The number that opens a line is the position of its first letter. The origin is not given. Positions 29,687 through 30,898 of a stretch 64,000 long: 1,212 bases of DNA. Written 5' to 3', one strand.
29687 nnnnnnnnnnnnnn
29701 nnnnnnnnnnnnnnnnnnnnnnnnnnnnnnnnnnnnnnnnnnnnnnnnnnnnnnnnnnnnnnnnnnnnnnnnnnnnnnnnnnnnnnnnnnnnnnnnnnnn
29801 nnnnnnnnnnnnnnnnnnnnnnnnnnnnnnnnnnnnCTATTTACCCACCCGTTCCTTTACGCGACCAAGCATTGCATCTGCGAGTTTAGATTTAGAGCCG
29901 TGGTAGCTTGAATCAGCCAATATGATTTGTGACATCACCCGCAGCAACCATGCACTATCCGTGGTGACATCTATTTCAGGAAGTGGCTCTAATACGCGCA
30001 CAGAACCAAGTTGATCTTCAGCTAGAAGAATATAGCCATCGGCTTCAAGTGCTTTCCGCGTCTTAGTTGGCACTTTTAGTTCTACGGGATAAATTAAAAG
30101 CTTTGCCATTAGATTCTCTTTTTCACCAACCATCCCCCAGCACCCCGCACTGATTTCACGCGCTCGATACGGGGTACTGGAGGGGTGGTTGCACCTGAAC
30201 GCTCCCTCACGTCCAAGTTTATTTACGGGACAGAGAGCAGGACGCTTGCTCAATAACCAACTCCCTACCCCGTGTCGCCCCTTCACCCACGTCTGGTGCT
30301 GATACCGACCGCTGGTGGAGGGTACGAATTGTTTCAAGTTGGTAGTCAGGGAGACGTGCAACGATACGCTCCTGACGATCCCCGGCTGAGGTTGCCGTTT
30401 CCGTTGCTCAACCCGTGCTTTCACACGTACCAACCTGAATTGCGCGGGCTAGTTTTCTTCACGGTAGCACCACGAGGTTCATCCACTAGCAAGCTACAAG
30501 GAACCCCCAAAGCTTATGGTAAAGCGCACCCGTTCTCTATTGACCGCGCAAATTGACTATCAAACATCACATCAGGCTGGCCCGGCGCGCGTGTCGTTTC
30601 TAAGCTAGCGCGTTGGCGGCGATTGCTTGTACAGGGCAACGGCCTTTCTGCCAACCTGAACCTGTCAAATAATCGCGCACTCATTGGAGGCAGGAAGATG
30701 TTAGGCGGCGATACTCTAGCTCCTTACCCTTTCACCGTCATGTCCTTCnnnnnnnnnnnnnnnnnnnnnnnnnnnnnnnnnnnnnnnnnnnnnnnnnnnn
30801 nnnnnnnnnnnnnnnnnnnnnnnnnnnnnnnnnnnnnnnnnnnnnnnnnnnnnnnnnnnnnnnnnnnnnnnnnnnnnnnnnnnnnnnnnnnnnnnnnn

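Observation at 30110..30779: About 670 nt with no convincing gene inside a tightly coupled operon: candidate large structured RNA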

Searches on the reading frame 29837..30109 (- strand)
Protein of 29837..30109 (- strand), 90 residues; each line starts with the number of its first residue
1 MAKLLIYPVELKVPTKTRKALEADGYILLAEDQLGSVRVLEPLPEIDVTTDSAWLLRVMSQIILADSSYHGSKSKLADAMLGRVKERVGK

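Call 11: search_protein_families(library=pfam, proteins=[window:29837-30109:-], max_evalue=0.1)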
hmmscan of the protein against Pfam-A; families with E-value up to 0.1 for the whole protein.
window:29837-30109:- (90 aa): 0 families

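Call 13: find_related_loci(query=window:29837-30109:-, collection=viral_contigs, flank=5000)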
Query window:29837-30109:- (90 aa) in viral_contigs; peptide patterns used: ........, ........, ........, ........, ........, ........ (x = any residue, [..] = any of these).
18 stretches matched a pattern, but none encodes a relative of the query by tblastn (E <= 1e-3).

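Call 18: search_protein_families(library=phrogs, proteins=[window:29837-30109:-], max_evalue=0.01)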
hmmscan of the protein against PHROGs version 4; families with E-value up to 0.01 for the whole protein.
window:29837-30109:- (90 aa): 0 families

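Call 22: find_encoding_contigs(protein=window:29837-30109:-, flank=5000, max_places=10)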
Protein window:29837-30109:- (90 aa): no gene with exactly this product is on record in the collection.

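Call 33: find_homologous_proteins(query=window:29837-30109:-, max_evalue=0.001)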
Query window:29837-30109:- (90 aa): 3 proteins with E <= 0.001 among 7 candidates.
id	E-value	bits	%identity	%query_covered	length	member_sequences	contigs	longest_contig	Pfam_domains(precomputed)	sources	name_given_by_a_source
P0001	3.6e-49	182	100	100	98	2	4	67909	-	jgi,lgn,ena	-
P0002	4.1e-24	102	56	98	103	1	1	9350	-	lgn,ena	-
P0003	4.1e-22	96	51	98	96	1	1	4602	-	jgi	jgi:hypothetical protein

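Call 34: find_encoding_contigs(protein=P0002, flank=6000, max_places=6)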
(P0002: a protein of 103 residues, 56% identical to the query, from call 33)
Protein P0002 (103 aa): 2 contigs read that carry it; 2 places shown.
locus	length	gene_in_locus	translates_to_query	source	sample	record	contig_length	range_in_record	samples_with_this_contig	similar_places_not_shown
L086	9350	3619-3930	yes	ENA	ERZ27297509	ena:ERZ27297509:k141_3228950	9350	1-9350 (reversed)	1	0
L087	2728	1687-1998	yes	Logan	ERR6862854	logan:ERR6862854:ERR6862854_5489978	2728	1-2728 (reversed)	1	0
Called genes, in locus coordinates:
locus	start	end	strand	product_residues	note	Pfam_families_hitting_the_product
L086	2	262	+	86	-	?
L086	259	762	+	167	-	-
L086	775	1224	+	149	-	-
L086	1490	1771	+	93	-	-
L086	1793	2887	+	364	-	PF00589:Phage_integrase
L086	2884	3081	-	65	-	-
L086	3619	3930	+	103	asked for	-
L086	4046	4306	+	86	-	-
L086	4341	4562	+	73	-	-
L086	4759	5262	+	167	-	PF07799:DUF1643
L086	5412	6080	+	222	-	-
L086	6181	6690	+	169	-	PF05866:RusA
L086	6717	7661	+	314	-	-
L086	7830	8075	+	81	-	-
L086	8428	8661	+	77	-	-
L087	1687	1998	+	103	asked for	-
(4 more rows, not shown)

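Call 35: find_encoding_contigs(protein=P0003, flank=6000, max_places=6)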
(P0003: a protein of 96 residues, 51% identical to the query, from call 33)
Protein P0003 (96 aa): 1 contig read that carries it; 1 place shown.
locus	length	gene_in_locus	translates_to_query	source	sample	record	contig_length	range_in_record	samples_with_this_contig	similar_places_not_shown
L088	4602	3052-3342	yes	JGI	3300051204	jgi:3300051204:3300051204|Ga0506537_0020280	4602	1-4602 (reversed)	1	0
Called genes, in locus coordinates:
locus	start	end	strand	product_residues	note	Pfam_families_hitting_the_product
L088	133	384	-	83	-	-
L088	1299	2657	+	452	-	-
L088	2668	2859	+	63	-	-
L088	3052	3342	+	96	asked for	-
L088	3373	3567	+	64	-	-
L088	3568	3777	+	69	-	-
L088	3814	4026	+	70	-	-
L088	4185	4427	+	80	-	-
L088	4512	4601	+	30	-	?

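Call 97: predict_structure(alignment_id=A4)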
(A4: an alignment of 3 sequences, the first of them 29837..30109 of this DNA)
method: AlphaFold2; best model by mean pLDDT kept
length: 90 residues; sequences in the alignment: 3
mean_pLDDT: 61.7   pTM: 0.31
mean pLDDT of the five models: 61.7, 61.6, 59.6, 59.1, 58.2
residues with pLDDT >= 90: 0; 70-90: 27; 50-70: 45; < 50: 18
segments of 3 or more residues with pLDDT < 50: 36-47, 69-72
pLDDT, mean of each block of 10 residues (from residue 1): 71 80 79 54 46 58 55 54 58
secondary structure, 60 per line:
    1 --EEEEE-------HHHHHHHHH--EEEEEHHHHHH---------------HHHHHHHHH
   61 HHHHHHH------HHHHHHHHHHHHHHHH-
elements in order: E3-7 H15-23 E26-30 H31-36 H52-67 H74-89

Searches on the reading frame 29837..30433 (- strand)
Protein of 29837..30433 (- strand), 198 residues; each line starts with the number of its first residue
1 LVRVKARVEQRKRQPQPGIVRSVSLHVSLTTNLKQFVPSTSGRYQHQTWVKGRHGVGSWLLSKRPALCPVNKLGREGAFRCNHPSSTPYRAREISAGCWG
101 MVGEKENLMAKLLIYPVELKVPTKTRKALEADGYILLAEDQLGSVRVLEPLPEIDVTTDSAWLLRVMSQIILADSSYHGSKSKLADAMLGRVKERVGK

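Call 11: search_protein_families(library=pfam, proteins=[window:29837-30433:-], max_evalue=0.1)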
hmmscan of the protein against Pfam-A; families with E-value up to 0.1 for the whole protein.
window:29837-30433:- (198 aa): 0 families

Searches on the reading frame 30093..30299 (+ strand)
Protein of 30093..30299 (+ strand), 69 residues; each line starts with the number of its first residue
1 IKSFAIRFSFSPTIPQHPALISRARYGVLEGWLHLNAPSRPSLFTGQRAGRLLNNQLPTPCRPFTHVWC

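Call 50: search_protein_families(library=phrogs, proteins=[window:30093-30299:+], max_evalue=1)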
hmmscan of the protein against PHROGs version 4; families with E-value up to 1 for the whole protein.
seq(69 aa): 0 families

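Call 51: search_protein_families(library=pfam, proteins=[window:30093-30299:+], max_evalue=1)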
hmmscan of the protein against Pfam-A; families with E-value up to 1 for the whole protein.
seq(69 aa): 0 families

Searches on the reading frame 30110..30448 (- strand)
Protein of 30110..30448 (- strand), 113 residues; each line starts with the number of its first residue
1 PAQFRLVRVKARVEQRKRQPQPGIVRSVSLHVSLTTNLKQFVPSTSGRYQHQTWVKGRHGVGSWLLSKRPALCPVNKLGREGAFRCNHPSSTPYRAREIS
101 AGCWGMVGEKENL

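Call 50: search_protein_families(library=phrogs, proteins=[window:30110-30448:-], max_evalue=1)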
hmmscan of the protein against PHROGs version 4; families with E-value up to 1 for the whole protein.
seq(113 aa): 0 families

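Call 51: search_protein_families(library=pfam, proteins=[window:30110-30448:-], max_evalue=1)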
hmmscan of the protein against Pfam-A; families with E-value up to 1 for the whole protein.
seq(113 aa): 0 families

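Call 73: search_protein_representatives(protein=window:30110-30433:-)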
Query: 108 residues. Proteins with E-value up to 0.001 (for the whole library): 1; up to 1e-10: 0; up to 1e-30: 0. The best 1 are listed.
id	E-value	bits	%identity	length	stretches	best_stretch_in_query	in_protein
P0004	4.2e-04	36.7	33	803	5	62-105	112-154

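Call 75: search_protein_families(library=pfam, proteins=[P0004], max_evalue=0.01)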
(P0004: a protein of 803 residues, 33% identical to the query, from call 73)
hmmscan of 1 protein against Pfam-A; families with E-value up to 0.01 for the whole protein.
P0004 (803 aa): 2 families
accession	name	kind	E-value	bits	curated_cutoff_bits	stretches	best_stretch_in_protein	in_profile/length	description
PF17466.7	NinD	-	3.2e-18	66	35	0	275-297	19-41/57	Family of unknown function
PF15599.11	Imm63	-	0.0024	18.4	26.7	0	713-734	16-37/82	Immunity protein 63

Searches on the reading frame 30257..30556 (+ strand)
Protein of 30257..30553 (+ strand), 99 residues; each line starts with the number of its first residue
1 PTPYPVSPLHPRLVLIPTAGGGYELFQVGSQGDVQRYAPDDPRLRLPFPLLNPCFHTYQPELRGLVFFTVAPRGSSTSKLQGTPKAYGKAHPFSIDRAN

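Call 11: search_protein_families(library=pfam, proteins=[window:30272-30556:+], max_evalue=0.1)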
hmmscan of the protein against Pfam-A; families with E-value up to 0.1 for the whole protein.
window:30272-30556:+ (94 aa): 0 families

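Call 18: search_protein_families(library=phrogs, proteins=[window:30272-30556:+], max_evalue=0.01)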
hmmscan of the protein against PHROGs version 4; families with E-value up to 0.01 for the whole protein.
window:30272-30556:+ (94 aa): 0 families

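Call 50: search_protein_families(library=phrogs, proteins=[window:30257-30553:+], max_evalue=1)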
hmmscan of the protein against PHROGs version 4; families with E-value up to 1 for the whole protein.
seq(99 aa): 0 families

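Call 51: search_protein_families(library=pfam, proteins=[window:30257-30553:+], max_evalue=1)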
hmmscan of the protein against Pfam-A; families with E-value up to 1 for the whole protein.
seq(99 aa): 0 families

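Call 69: find_homologous_proteins(query=window:30272-30553:+, max_evalue=0.01)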
Query window:30272-30553:+: 5 candidates shared short words with the query, none scored E <= 0.01.

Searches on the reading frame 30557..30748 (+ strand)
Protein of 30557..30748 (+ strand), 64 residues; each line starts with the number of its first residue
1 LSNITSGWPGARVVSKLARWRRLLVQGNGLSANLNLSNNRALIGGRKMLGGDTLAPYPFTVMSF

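Call 50: search_protein_families(library=phrogs, proteins=[window:30557-30748:+], max_evalue=1)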
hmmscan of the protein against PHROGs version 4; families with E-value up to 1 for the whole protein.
seq(64 aa): 1 family
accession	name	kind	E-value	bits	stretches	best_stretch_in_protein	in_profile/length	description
phrog_11466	-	unknown function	0.093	13.6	1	39-62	19-42/63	-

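Call 51: search_protein_families(library=pfam, proteins=[window:30557-30748:+], max_evalue=1)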
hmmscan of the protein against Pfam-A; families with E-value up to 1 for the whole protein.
seq(64 aa): 0 families
